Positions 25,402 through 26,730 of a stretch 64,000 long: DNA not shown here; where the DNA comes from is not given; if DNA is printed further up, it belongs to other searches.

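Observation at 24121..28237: ThiS-like (GG) - MFS exporter - radical SAM/SPASM - M16 peptidase - VOC cluster: candidate RiPP or cofactor maturation locus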

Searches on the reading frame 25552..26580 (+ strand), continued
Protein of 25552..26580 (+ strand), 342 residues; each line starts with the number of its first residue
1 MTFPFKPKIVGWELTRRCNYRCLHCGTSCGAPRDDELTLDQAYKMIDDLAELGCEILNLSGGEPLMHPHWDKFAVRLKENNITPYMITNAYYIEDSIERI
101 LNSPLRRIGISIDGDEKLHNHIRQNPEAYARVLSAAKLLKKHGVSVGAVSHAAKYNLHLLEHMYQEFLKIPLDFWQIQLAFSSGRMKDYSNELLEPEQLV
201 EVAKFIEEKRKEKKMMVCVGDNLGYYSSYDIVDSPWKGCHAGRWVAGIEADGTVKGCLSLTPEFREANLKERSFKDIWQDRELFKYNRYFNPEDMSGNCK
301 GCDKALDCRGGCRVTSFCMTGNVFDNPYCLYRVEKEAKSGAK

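Call 28: find_related_loci(query=A1, collection=genome_contigs, flank=8000)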
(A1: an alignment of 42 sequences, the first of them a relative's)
Query A1 (342 aa) in genome_contigs; peptide patterns used: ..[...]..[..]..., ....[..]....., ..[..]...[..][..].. (x = any residue, [..] = any of these).
600 stretches matched a pattern (row limit reached: there are more); 475 encode a relative of the query (tblastn E <= 1e-3); the best 80 are kept; 80 distinct loci.
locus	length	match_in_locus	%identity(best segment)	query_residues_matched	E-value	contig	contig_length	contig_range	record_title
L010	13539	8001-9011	71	1-337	5e-177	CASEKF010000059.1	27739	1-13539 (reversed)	uncultured bacterium isolate CO.B36.metabat-bins.133 genome assembly, contig: CO.B36.metabat-bins.133.fa_k141_19196014,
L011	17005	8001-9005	50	2-336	1e-122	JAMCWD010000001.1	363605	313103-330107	MAG: Chloroflexota bacterium isolate FK_Sedi_B_Bin.67 NODE_4_length_363605_cov_8.17805, whole genome shotgun sequence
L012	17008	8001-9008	50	3-338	3e-120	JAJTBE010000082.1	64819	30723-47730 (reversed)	MAG: Bacillota bacterium isolate MH_R1_1 k141_69068, whole genome shotgun sequence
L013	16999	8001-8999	48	3-334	3e-118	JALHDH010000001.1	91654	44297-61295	MAG: bacterium isolate 1-no_shock_S1_038 scaffold_85, whole genome shotgun sequence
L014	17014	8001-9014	49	3-339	8e-118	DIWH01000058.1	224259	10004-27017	MAG TPA_asm: bacterium UBP9_UBA6111 isolate UBA6111 UBA6111_contig_8525, whole genome shotgun sequence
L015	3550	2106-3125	51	1-339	6e-118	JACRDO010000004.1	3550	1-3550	MAG: Elusimicrobia bacterium isolate NC_groundwater_1674_Pr3_B-0.1um_65_18 SR-2_scaffold_141_123730, whole genome shotgu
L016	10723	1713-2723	51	3-339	7e-114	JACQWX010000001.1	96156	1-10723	MAG: Elusimicrobia bacterium isolate NC_groundwater_1500_Pr4_B-0.1um_67_5 SR1-18-B1_scaffold_31033, whole genome shotgun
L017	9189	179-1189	49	3-338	3e-113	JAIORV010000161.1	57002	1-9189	MAG: Vulcanimicrobiota bacterium isolate SMBSF27 20075_Bin_1_contigs_1_c_000000000034, whole genome shotgun sequence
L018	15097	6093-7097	49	3-336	3e-112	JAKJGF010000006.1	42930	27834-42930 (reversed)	MAG: Bacillota bacterium isolate UR.bin48 UR_contig_1811, whole genome shotgun sequence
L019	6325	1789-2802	48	3-339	6e-112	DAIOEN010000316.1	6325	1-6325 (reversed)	MAG TPA_asm: Vulcanimicrobiota bacterium isolate CTOTU7676 NODE_19235_length_6325_cov_23.461085, whole genome shotgun se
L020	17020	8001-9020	48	3-341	3e-111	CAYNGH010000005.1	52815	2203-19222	MAG TPA_asm: uncultured bacterium isolate SRP241326_co3_321 genome assembly, contig: NODE_1029_length_52815_cov_4.939556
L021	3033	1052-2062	47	3-338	1e-114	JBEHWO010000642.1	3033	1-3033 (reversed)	MAG: Vulcanimicrobiota bacterium isolate ER2 k141_67947_length_3033_cov_6.0000, whole genome shotgun sequence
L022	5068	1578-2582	48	3-336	5e-110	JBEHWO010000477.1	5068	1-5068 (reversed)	MAG: Vulcanimicrobiota bacterium isolate ER2 k141_674517_length_5068_cov_6.9732, whole genome shotgun sequence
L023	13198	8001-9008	43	3-334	1e-92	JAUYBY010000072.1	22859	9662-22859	MAG: Candidatus Zixiibacteriota bacterium isolate C20_concoct.bin.73 C20_k141_115976, whole genome shotgun sequence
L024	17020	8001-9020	44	3-338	8e-92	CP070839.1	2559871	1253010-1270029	MAG: Candidatus Zixiibacteriota bacterium isolate bin1014 chromosome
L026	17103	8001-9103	49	1-333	5e-88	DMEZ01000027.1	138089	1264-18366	MAG TPA_asm: Elusimicrobia bacterium isolate UBA9639 contig_1884, whole genome shotgun sequence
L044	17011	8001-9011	42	3-334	6e-84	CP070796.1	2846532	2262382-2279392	MAG: Candidatus Zixiibacteriota bacterium isolate bin142 chromosome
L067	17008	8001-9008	38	5-331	2e-80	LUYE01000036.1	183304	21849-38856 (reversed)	MAG: Methanosarcinales archaeon Methan_01 Methan_01_contig_275, whole genome shotgun sequence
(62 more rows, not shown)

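Call 40: search_solved_structures(query=window:25552-26577:+, max_evalue=0.00001)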
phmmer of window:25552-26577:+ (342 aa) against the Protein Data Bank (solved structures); distinct sequences matched with E-value up to 0.00001: 6.
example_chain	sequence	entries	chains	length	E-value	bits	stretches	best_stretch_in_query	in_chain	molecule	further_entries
6c8v_A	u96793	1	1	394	3.2e-09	39.6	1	12-329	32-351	Coenzyme PQQ synthesis protein E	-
2fb2_A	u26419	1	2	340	7.1e-09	38.4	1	12-143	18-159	Molybdenum cofactor biosynthesis protein A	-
1tv7_A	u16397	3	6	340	1.6e-08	37.3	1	13-125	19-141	Molybdenum cofactor biosynthesis protein A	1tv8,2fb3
7vob_C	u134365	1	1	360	2.8e-07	33.1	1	14-156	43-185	Cytosylglucuronate decarboxylase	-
7voc_C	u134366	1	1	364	2.9e-07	33.1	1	14-156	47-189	Cytosylglucuronate decarboxylase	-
6efn_A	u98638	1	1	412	1.5e-06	30.8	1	12-146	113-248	Sporulation killing factor maturation protein SkfB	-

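Call 43: find_encoding_contigs(protein=P0011, flank=7000, max_places=1)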
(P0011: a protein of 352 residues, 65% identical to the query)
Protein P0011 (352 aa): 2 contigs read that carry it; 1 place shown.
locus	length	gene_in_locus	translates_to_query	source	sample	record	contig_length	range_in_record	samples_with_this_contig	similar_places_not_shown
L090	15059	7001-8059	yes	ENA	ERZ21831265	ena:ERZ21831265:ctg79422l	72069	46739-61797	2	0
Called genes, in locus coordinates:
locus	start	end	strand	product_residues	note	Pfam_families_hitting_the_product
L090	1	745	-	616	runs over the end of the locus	PF00535:Glycos_transf_2, PF10111:Glyco_tranf_2_2 (faint), PF13641:Glyco_tranf_2_3 (weak), PF04055:Radical_SAM, PF13186:SPASM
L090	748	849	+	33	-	-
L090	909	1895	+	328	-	PF00165:HTH_AraC, PF12833:HTH_18, PF00165:HTH_AraC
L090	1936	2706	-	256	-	PF01965:DJ-1_PfpI, PF17124:ThiJ_like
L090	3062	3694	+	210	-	-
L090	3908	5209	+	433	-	PF09594:GT87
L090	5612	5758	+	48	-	-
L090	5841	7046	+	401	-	PF05977:MFS_3, PF07690:MFS_1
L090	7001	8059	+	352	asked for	PF04055:Radical_SAM, PF13353:Fer4_12 (faint)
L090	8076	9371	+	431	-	PF00675:Peptidase_M16, PF05193:Peptidase_M16_C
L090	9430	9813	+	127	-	PF00903:Glyoxalase, PF13669:Glyoxalase_4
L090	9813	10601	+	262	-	PF00106:adh_short, PF01370:Epimerase (weak), PF08659:KR, PF23441:SDR (weak), PF13561:adh_short_C2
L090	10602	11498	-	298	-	-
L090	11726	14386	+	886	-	PF08487:VIT (weak)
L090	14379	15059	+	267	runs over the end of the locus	PF09721:Exosortase_EpsH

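Call 44: find_encoding_contigs(protein=P0006, flank=7000, max_places=1)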
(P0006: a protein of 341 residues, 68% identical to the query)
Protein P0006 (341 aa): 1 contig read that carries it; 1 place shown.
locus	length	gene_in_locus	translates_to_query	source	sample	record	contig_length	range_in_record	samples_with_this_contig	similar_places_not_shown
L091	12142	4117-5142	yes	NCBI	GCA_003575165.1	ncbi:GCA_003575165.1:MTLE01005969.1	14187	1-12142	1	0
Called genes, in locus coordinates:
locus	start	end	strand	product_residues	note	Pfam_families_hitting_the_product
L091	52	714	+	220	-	PF26697:ComGC_C (faint)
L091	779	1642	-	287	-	PF00248:Aldo_ket_red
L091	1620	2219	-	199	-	PF10646:Germane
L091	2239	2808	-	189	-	-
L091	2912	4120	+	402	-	PF05977:MFS_3, PF07690:MFS_1, PF13347:MFS_2, PF07690:MFS_1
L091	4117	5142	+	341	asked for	PF13353:Fer4_12, PF04055:Radical_SAM, PF13186:SPASM (weak)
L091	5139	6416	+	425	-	PF00675:Peptidase_M16, PF05193:Peptidase_M16_C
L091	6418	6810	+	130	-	PF00903:Glyoxalase, PF13669:Glyoxalase_4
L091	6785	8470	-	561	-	PF05833:NFACT_N, PF05670:NFACT-R_1, PF18297:NFACT-R_2 (weak)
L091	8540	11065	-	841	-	PF11495:TrmB_EBD_N (faint), PF13090:PP_kinase_C (faint), PF13091:PLDc_2, PF17941:PP_kinase_C_1 (faint), PF07894:SACK1 (faint), PF13091:PLDc_2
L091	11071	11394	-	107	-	-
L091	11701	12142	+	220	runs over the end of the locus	PF07963:N_methyl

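Call 45: find_encoding_contigs(protein=P0008, flank=7000, max_places=1)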
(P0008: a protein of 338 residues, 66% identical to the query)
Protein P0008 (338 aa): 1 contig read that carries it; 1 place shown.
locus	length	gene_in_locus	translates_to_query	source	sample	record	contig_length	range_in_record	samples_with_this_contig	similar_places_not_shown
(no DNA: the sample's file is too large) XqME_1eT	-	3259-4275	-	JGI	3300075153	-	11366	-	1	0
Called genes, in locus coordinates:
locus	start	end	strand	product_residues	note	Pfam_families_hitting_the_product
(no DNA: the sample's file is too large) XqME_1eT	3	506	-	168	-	?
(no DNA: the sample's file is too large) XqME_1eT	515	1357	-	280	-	-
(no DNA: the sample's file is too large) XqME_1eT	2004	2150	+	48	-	-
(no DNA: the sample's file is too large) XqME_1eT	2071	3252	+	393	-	PF05977:MFS_3, PF07690:MFS_1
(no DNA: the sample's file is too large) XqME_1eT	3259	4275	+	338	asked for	PF13353:Fer4_12 (weak), PF04055:Radical_SAM, PF13186:SPASM (faint)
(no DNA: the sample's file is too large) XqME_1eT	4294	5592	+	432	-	PF00675:Peptidase_M16, PF05193:Peptidase_M16_C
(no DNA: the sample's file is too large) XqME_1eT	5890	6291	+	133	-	PF00903:Glyoxalase, PF13669:Glyoxalase_4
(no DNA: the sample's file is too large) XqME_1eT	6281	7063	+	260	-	PF00106:adh_short, PF01370:Epimerase (faint), PF08659:KR, PF23441:SDR (weak), PF13561:adh_short_C2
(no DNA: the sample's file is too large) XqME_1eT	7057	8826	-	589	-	PF05833:NFACT_N, PF05670:NFACT-R_1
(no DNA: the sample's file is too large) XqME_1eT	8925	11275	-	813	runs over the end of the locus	?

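Call 54: find_related_loci(query=A1, collection=metagenome_contigs, flank=5000)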
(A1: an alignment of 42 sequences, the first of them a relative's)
Query A1 (342 aa) in metagenome_contigs; peptide patterns used: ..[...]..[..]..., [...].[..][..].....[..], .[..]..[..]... (x = any residue, [..] = any of these).
600 stretches matched a pattern (row limit reached: there are more); 349 encode a relative of the query (tblastn E <= 1e-3); the best 80 are kept; 80 distinct loci.
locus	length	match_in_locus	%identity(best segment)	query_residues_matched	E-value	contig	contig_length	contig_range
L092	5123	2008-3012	76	1-335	0e+0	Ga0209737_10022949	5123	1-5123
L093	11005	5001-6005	63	1-335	5e-157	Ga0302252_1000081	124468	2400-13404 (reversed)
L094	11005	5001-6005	65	1-335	4e-152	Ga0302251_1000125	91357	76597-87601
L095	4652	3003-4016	49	3-341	2e-114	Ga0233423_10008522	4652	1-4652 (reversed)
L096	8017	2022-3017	48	3-333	1e-111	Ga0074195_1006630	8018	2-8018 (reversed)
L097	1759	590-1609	48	3-341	3e-119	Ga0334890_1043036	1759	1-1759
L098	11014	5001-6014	43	3-336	2e-92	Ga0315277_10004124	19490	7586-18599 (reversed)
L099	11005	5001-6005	43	3-333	2e-90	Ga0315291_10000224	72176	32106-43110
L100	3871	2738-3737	48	3-336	9e-97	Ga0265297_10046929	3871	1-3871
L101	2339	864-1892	42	5-339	2e-92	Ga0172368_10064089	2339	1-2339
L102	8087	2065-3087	42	3-339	6e-89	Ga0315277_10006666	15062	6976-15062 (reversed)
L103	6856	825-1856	42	7-335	6e-89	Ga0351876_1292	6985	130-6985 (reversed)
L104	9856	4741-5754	41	3-336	6e-88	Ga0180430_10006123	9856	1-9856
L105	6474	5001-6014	41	3-336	6e-88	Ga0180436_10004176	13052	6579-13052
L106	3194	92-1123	40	7-339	2e-88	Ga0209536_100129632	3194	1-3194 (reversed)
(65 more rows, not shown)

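Call 63: list_cluster_members(proteins=[P0001, P0121, P0006, P0003, P0122])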
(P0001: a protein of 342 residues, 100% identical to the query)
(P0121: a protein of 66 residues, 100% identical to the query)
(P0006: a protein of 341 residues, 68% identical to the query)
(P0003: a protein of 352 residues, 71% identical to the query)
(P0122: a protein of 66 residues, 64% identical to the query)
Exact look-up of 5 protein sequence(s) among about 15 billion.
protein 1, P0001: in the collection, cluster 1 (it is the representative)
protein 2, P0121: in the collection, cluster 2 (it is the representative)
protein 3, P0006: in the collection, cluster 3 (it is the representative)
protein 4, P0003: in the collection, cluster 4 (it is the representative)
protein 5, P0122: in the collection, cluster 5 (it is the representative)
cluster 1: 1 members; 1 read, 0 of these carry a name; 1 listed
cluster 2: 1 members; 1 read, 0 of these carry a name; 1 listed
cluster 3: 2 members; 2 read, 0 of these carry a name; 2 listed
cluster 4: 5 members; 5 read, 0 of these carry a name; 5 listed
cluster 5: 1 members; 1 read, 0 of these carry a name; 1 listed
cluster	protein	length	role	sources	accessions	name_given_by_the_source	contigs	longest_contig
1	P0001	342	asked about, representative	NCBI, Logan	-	-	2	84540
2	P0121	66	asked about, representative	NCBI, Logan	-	-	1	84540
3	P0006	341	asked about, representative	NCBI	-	-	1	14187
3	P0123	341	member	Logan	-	-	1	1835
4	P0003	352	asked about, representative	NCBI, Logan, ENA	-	-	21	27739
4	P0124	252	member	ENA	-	-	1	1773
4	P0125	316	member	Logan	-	-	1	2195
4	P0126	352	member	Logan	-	-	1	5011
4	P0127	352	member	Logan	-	-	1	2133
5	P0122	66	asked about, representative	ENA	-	-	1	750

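Call 69: search_solved_structures(query=A1, max_evalue=1e-8)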
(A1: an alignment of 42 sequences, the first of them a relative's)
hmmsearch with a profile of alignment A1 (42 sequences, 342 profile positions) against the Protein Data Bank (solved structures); distinct sequences matched with E-value up to 1e-8: 12.
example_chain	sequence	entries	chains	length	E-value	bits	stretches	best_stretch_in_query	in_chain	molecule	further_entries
6efn_A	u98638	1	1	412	4e-24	88.6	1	10-205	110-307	Sporulation killing factor maturation protein SkfB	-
7vob_C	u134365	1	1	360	1.8e-23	86.4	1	15-178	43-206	Cytosylglucuronate decarboxylase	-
7voc_C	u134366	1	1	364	1.9e-23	86.3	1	15-178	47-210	Cytosylglucuronate decarboxylase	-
6c8v_A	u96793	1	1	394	4.5e-23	85.1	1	14-330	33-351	Coenzyme PQQ synthesis protein E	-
2fb2_A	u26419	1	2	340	7e-18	68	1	14-178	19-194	Molybdenum cofactor biosynthesis protein A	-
1tv7_A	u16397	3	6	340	9.9e-18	67.5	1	14-178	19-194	Molybdenum cofactor biosynthesis protein A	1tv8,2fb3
4k37_A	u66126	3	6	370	6.1e-14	55.1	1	18-330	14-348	Anaerobic sulfatase-maturating enzyme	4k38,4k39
4k36_A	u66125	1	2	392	6.5e-14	55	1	19-330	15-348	Anaerobic sulfatase-maturating enzyme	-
5wgg_A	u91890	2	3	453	1.3e-12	50.7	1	12-320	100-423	Radical SAM domain protein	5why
8wm2_A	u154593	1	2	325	6e-11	45.2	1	17-114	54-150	Fe-S radical SAM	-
9dfu_A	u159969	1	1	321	4.2e-10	42.4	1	8-183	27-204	Radical SAM core domain-containing protein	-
9dfn_A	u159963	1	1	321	1.2e-09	41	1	9-183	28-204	Radical SAM core domain-containing protein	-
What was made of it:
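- The profile search of solved structures ranks SkfB, BlsE and PqqE highest (call 69).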

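Call 79: predict_structure(alignment_id=A1)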
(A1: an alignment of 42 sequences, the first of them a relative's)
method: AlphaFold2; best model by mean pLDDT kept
length: 342 residues; sequences in the alignment: 42
mean_pLDDT: 92.9   pTM: 0.90
mean pLDDT of the five models: 92.9, 92.6, 91.1, 90.2, 89.4
residues with pLDDT >= 90: 274; 70-90: 61; 50-70: 6; < 50: 1
segments of 3 or more residues with pLDDT < 50: none
pLDDT, mean of each block of 10 residues (from residue 1): 88 93 79 86 98 97 94 99 98 98 98 96 96 98 98 96 97 96 89 95 97 95 86 78 90 95 95 97 89 93 89 92 94 89 48
secondary structure, 60 per line:
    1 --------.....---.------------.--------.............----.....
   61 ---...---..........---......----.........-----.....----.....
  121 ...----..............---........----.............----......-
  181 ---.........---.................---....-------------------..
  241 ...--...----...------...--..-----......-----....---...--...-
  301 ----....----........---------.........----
elements in order: E9-13 H39-51 E56-60 H70-79 E83-88 H93-101 E107-111 H116-123 H128-141 E145-152 H157-169 E174-179 H184-192 H196-212 E216-219 H239-243 E246-248 E253-255 H274-279 H285-288 H305-308 H313-320 H330-338
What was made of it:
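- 25552..26580 (+): Radical SAM/SPASM enzyme, 342 aa, with no N-terminal RRE domain. Predicted peptide maturase. AF2 model pLDDT is 92.9, with the first strand at residue 9 (call 79).
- On PQQ biosynthesis (PqqA-F): The rSAM has no N-terminal extension (call 79).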

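Call 81: fold_search(model_id=the predicted structure, library=pdb)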
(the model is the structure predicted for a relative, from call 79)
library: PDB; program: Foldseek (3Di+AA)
matches with E <= 10: 1580; with E <= 0.001: 127
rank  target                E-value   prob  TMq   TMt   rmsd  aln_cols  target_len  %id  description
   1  6c8v                  1.3e-15  1.00  0.69  0.75   4.1       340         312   19  X-ray structure of PqqE from Methylobacterium extorquens (released 2018-02-14)
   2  6efn                  2.7e-15  1.00  0.68  0.61   2.9       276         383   19  Structure of a RiPP maturase, SkfB (released 2018-10-24)
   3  5wgg_A                2.9e-15  1.00  0.67  0.54   6.2       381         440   17  Structural Insights into Thioether Bond Formation in the Biosynthesis of Sactipeptides (released 2017-07-26)
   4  5why_B                6.4e-15  1.00  0.69  0.58   5.0       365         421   19  Structural Insights into Thioether Bond Formation in the Biosynthesis of Sactipeptides (released 2017-07-26)
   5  4k39_B                2.4e-14  1.00  0.70  0.67   5.4       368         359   19  Native anSMEcpe with bound AdoMet and Cp18Cys peptide (released 2013-05-08)
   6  4k39_A                2.7e-14  1.00  0.69  0.66   5.4       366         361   20  Native anSMEcpe with bound AdoMet and Cp18Cys peptide (released 2013-05-08)
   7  4k37_B                5.2e-14  1.00  0.71  0.67   5.3       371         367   18  Native anSMEcpe with bound AdoMet (released 2013-05-08)
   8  4k36_A                6.6e-14  1.00  0.71  0.65   5.4       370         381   18  His6 tagged anSMEcpe with bound AdoMet (released 2013-05-08)
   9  4k36_B                7.9e-14  1.00  0.69  0.65   5.8       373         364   20  His6 tagged anSMEcpe with bound AdoMet (released 2013-05-08)
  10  4k38_A                7.9e-14  1.00  0.69  0.65   5.4       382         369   18  Native anSMEcpe with bound AdoMet and Kp18Cys peptide (released 2013-05-08)
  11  4k37_A                1.5e-13  1.00  0.68  0.65   5.6       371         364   19  Native anSMEcpe with bound AdoMet (released 2013-05-08)
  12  4k38_B                1.6e-13  1.00  0.70  0.67   4.8       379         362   18  Native anSMEcpe with bound AdoMet and Kp18Cys peptide (released 2013-05-08)
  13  5v1s_A                1.7e-13  1.00  0.75  0.62   4.0       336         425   17  Crystal structure of Streptococcus suis SuiB bound to S-adenosylmethionine (released 2017-08-30)
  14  7vob                  9.2e-13  1.00  0.67  0.70   6.4       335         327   18  The crystal structure of a Radical SAM Enzyme BlsE involved in the Biosynthesis of Blasticidin S (released 2022-05-04)
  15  5v1t_A                9.8e-13  1.00  0.73  0.58   5.2       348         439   16  Crystal structure of Streptococcus suis SuiB bound to precursor peptide SuiA (released 2017-08-30)
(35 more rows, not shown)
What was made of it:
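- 25552..26580 (+): The best PDB fold hit is PqqE 6c8v, followed by SkfB, CteB, anSME and SuiB (call 81).
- On Radical SAM / SPASM subfamily: The fold matches SPASM/twitch enzymes (call 81).
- Closest known: Subtilosin-type sactipeptide clusters. Same: CteB and SkfB, which form thioether bonds, are among the best structural matches (calls 69, 81).
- The AF2 model is confident and closest to PqqE, SkfB, CteB, anSME and SuiB (calls 79, 81).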
